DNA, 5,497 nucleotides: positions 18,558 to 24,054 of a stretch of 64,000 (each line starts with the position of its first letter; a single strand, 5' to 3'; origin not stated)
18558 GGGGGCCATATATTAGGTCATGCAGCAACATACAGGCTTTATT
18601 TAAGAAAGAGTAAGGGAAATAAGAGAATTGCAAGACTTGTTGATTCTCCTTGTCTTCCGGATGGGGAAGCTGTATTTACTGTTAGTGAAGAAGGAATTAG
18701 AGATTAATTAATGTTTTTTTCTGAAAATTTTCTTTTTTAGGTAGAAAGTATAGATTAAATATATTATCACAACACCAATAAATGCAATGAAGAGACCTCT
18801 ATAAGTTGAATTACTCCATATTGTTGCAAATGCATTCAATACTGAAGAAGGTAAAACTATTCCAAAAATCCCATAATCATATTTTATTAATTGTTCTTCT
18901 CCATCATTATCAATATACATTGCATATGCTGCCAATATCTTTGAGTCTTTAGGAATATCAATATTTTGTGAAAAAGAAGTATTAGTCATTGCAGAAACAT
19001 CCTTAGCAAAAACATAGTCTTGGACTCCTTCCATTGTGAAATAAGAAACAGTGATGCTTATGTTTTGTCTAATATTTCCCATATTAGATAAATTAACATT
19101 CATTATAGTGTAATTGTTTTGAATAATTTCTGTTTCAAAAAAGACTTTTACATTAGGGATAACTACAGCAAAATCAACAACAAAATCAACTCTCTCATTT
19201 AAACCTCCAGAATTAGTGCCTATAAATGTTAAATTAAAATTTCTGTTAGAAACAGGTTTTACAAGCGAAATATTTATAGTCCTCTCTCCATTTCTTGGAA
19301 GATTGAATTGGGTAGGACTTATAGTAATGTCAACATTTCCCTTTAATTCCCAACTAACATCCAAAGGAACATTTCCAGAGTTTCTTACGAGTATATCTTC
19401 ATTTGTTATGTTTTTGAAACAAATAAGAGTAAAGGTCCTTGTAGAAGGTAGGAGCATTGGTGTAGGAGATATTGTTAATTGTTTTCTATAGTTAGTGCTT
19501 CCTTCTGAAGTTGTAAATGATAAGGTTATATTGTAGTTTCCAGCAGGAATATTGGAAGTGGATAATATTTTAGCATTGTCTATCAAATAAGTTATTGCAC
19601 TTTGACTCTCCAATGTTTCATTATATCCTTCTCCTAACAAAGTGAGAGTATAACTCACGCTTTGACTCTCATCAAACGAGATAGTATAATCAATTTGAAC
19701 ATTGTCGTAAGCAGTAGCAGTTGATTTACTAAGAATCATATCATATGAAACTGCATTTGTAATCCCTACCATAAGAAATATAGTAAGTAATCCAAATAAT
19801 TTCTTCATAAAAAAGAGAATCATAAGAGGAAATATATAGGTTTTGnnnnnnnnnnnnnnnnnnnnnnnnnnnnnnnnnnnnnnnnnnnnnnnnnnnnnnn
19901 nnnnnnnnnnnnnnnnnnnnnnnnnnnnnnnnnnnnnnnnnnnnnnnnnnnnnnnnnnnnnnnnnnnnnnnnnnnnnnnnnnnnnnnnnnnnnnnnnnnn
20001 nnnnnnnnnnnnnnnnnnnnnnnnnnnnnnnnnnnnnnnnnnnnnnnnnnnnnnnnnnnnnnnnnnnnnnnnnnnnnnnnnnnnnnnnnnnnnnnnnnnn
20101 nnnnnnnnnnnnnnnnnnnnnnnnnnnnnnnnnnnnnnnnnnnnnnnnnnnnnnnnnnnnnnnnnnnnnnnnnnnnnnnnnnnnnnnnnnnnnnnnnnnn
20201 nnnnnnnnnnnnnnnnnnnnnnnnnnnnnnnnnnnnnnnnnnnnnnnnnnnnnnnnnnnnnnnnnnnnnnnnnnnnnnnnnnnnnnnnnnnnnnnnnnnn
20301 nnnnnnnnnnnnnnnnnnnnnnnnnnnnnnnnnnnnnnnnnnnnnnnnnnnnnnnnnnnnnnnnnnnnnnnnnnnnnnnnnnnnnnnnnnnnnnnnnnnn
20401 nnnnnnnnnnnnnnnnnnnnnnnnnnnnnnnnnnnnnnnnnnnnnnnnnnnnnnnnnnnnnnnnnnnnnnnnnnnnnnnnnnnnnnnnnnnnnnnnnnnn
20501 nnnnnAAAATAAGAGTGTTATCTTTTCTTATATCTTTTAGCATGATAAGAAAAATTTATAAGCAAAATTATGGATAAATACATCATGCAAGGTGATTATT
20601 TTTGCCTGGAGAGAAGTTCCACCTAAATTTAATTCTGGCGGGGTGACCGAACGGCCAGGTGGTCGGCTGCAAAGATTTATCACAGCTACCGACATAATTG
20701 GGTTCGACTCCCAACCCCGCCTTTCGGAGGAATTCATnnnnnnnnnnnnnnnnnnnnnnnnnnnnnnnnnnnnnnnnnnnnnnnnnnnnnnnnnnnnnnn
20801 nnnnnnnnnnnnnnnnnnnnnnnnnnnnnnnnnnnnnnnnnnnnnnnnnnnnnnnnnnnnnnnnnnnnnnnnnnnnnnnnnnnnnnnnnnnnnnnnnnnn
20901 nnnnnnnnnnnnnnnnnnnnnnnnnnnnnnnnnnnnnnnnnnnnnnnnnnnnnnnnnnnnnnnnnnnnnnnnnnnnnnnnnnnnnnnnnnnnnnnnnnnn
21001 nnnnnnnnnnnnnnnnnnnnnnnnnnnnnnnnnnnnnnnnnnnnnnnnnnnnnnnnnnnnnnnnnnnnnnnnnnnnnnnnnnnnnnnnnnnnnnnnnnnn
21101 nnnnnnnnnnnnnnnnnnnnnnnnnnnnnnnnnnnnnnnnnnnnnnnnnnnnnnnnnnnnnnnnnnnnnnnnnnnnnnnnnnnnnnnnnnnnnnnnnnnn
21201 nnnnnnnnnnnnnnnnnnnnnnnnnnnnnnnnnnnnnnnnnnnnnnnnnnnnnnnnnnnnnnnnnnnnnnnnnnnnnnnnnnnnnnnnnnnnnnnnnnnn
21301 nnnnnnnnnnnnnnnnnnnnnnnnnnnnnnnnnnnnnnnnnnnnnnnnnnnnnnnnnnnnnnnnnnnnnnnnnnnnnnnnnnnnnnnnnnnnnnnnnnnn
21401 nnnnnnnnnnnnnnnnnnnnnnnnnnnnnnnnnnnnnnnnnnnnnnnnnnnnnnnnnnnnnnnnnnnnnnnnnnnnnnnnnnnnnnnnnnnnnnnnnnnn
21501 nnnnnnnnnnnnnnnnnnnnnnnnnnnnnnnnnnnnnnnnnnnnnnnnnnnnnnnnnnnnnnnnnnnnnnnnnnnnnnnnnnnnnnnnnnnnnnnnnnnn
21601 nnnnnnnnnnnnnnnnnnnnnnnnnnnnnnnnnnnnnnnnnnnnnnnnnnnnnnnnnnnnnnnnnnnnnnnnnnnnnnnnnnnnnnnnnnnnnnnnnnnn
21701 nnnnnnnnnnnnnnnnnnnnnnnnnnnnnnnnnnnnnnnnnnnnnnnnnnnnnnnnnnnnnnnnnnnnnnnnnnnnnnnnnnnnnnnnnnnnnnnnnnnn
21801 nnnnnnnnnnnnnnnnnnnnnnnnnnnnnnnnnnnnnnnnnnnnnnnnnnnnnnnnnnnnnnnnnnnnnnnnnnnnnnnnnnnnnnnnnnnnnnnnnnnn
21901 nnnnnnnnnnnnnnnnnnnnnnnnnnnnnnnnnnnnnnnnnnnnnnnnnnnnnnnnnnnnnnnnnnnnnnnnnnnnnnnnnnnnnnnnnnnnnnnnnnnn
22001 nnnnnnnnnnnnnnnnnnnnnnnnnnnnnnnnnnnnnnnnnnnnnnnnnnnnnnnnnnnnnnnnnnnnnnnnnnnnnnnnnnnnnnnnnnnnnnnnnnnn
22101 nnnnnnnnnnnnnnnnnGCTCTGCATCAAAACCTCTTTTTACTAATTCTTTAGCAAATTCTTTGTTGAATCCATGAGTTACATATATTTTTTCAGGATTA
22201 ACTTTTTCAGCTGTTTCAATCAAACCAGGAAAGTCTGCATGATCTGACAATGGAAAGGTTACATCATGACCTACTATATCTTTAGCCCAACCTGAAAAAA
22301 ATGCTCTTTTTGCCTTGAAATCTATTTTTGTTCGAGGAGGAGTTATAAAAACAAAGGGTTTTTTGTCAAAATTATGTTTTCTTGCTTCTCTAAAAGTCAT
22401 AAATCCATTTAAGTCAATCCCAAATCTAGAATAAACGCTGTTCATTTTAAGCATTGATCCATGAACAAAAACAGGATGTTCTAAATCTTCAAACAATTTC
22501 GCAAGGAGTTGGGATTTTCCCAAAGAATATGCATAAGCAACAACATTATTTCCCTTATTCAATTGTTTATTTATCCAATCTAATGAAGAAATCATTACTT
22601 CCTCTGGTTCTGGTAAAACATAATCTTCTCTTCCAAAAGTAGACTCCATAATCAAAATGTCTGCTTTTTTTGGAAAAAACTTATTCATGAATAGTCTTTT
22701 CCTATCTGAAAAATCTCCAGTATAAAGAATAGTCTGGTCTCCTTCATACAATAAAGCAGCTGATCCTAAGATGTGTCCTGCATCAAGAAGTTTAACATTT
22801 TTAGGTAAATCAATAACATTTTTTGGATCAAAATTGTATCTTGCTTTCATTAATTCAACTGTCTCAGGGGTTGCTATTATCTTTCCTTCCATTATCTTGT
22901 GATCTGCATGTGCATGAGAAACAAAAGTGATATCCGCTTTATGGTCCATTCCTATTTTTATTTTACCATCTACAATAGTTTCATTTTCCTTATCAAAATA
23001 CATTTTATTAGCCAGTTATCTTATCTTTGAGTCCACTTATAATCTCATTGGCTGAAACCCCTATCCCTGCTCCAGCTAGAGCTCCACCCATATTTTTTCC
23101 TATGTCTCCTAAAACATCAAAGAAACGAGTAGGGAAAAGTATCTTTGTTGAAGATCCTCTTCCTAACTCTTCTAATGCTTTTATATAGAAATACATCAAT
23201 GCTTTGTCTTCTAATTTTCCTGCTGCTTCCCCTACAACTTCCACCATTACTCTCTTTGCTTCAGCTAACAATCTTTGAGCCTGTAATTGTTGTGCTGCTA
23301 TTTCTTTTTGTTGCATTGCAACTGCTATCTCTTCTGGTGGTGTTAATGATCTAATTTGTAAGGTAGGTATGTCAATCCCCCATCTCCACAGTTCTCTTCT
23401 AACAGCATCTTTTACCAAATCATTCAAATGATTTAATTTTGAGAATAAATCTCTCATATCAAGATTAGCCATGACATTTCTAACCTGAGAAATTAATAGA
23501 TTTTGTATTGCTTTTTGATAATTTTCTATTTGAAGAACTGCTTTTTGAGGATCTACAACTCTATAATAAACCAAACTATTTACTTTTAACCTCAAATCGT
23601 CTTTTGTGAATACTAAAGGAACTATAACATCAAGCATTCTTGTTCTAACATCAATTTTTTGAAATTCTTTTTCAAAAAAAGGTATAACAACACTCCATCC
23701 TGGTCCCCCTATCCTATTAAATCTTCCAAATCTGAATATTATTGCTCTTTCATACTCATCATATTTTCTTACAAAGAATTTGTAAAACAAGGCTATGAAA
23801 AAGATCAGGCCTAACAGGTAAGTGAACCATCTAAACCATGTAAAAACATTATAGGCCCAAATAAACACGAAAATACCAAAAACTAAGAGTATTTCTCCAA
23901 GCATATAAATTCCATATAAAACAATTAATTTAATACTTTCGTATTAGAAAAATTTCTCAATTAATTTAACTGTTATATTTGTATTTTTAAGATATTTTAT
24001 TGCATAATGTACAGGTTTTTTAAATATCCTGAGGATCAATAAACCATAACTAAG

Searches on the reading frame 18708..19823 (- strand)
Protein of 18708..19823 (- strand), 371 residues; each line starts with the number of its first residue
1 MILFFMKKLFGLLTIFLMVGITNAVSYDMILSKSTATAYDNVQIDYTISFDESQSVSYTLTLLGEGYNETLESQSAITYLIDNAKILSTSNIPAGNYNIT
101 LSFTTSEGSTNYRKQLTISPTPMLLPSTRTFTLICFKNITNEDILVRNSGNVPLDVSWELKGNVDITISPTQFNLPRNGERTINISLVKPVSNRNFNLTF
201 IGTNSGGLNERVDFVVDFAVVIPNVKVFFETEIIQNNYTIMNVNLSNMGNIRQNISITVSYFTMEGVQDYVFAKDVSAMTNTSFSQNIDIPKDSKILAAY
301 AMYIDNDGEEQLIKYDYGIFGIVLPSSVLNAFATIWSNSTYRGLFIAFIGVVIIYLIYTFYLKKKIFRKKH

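Call 103: search_protein_families(library=pfam, proteins=[window:18708-19823:-], max_evalue=0.05)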
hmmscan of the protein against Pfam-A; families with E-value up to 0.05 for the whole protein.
window:18708-19823:- (371 aa): 3 families
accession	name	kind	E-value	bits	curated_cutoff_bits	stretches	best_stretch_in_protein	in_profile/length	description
PF22067.2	Cep192_D3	-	1.7e-05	25.3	27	1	139-188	18-68/99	Cep192 domain 3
PF24053.1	DUF7356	-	0.017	15.5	27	0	144-189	39-82/105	Domain of unknown function (DUF7356)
PF16405.10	DUF5013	-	0.021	15.4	28.5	0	71-143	51-124/149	Domain of unknown function (DUF5013)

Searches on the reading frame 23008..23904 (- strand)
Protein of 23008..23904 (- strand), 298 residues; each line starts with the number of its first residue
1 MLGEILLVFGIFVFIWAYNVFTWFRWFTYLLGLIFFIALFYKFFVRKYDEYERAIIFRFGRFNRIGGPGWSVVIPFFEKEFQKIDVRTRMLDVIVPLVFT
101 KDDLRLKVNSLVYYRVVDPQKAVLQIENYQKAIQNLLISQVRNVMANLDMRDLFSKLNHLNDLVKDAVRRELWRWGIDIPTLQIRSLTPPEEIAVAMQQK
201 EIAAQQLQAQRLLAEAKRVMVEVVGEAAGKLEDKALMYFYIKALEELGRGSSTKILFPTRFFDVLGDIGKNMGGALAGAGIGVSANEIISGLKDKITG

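Call 103: search_protein_families(library=pfam, proteins=[window:23008-23904:-], max_evalue=0.05)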
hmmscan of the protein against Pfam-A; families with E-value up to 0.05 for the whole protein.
window:23008-23904:- (298 aa): 3 families
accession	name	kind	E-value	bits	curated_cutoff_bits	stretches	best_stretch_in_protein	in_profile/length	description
PF01145.31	Band_7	-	2.2e-36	126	23.6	1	49-216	4-174/176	SPFH domain / Band 7 family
PF13421.11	Band_7_1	-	2.1e-05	24.7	24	1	124-200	128-206/211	SPFH domain-Band 7 family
PF03980.19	Nnf1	-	0.0046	17.7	23.7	1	148-210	26-90/110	Nnf1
